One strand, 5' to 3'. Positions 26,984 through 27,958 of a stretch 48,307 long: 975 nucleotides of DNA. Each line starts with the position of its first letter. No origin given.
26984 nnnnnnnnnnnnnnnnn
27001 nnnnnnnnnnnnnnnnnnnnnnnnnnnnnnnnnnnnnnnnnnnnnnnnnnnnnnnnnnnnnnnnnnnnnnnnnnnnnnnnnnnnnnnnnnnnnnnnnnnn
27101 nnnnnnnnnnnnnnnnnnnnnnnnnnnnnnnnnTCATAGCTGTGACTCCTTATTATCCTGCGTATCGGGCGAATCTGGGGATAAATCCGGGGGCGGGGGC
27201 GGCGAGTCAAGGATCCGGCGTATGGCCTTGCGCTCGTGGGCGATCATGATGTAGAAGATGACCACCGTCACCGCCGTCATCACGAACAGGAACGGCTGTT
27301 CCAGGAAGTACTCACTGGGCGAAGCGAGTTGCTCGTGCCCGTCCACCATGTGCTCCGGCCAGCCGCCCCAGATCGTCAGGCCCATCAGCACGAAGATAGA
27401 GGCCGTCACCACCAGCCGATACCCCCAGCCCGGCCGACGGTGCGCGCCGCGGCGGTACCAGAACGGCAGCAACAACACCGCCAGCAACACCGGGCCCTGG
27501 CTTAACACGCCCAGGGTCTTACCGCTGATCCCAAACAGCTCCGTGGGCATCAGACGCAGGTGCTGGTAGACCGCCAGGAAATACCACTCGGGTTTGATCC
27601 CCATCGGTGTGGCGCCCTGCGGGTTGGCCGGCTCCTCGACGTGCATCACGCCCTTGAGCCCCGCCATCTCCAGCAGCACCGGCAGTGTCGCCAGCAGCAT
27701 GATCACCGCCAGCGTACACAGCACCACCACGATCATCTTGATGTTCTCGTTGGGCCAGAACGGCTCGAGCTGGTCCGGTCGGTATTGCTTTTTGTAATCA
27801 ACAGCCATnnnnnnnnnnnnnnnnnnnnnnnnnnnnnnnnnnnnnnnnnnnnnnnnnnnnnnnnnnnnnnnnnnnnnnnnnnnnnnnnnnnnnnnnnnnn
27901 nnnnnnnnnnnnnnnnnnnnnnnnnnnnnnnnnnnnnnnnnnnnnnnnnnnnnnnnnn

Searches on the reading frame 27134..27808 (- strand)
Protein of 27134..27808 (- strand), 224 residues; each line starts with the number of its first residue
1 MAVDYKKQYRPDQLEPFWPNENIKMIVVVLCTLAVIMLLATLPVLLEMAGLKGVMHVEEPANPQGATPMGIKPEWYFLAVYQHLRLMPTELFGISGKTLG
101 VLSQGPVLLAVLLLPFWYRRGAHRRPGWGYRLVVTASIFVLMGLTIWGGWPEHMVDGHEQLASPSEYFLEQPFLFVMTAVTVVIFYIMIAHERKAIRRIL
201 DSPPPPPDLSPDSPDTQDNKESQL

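Call 8: search_protein_families(library=pfam, proteins=[window:27134-27808:-])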
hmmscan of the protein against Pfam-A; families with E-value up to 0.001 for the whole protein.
window:27134-27808:- (224 aa): 1 family
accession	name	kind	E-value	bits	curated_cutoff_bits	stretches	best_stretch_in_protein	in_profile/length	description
PF00032.22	Cytochrom_B_C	-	3.7e-10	40.4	20.7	1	60-148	1-82/102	Cytochrome b(C-terminal)/b6/petD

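Call 18: find_related_loci(query=window:27134-27808:-, collection=genome_contigs, flank=10000)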
Query window:27134-27808:- (224 aa) in genome_contigs; peptide patterns used: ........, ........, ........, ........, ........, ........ (x = any residue, [..] = any of these).
95 stretches matched a pattern; 74 encode a relative of the query (tblastn E <= 1e-3); 74 distinct loci.
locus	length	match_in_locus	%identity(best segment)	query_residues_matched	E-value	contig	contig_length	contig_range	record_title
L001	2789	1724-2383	81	1-223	1e-117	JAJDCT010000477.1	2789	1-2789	MAG: Phycisphaeraceae bacterium isolate OFTM29 OFTM29_476, whole genome shotgun sequence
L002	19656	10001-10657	79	1-219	3e-112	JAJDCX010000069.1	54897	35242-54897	MAG: Phycisphaeraceae bacterium isolate OFTM41 OFTM41_68, whole genome shotgun sequence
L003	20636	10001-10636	67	1-211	2e-91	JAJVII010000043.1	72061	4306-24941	MAG: Phycisphaerae bacterium isolate Bin_76R c_000000001405, whole genome shotgun sequence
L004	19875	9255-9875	64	1-207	4e-87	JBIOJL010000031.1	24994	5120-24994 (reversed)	MAG: Tepidisphaerales bacterium isolate GcC5-30 k141_1812923_length_24994_cov_27.0000, whole genome shotgun sequence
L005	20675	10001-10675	61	1-222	8e-87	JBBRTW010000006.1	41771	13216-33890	MAG: Tepidisphaerales bacterium isolate La2_metabat2.312 La2_metabat2.312_K_3538054L41771_cov_13.0000, whole genome shot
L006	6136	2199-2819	63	1-207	1e-86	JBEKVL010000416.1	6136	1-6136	MAG: Tepidisphaeraceae bacterium isolate SPRUCE 603 SPRUCE_603_416, whole genome shotgun sequence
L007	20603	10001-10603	62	1-200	1e-81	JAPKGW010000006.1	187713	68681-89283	MAG: Phycisphaerales bacterium isolate PDA_C_MAG.101 MAG.101_6, whole genome shotgun sequence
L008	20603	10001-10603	62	1-200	2e-81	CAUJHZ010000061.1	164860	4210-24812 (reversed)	MAG: Planctomycetota bacterium isolate KLAP200 genome assembly, contig: KLAP200_494787, whole genome shotgun sequence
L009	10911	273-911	60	1-213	2e-81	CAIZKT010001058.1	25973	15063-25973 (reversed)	MAG: uncultured Victivallales bacterium isolate Loc090907-8m_bin-406 genome assembly, contig: bin-406:1058/1064, whole g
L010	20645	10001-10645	58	1-214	7e-81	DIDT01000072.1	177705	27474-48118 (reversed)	MAG TPA_asm: Phycisphaerales bacterium UBA5793 UBA5793_contig_287, whole genome shotgun sequence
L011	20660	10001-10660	57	1-214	1e-80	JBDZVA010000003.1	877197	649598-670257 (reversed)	MAG: Planctomycetaceae bacterium isolate PE_seawater30 NODE_3_length_877197, whole genome shotgun sequence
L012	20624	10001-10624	60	1-207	3e-80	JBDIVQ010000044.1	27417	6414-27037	MAG: Phycisphaerae bacterium isolate Bin_17 NODE_699_length_27417_cov_28.063760, whole genome shotgun sequence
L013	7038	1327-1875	59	1-202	1e-65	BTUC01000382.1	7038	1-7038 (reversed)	MAG: Phycisphaerae bacterium AMX-MBFR-13 DNA, sequence382, whole genome shotgun sequence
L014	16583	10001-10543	53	1-200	4e-62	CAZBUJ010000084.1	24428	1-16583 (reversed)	MAG TPA_asm: uncultured Phycisphaeraceae bacterium isolate SRP323688_co1_260 genome assembly, contig: NODE_3528_length_2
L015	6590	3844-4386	53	1-200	5e-60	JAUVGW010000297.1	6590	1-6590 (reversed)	MAG: Phycisphaerae bacterium isolate CSMAG_386 CSMAG_386_k141_1817028_length_6590_cov_8.0000, whole genome shotgun seque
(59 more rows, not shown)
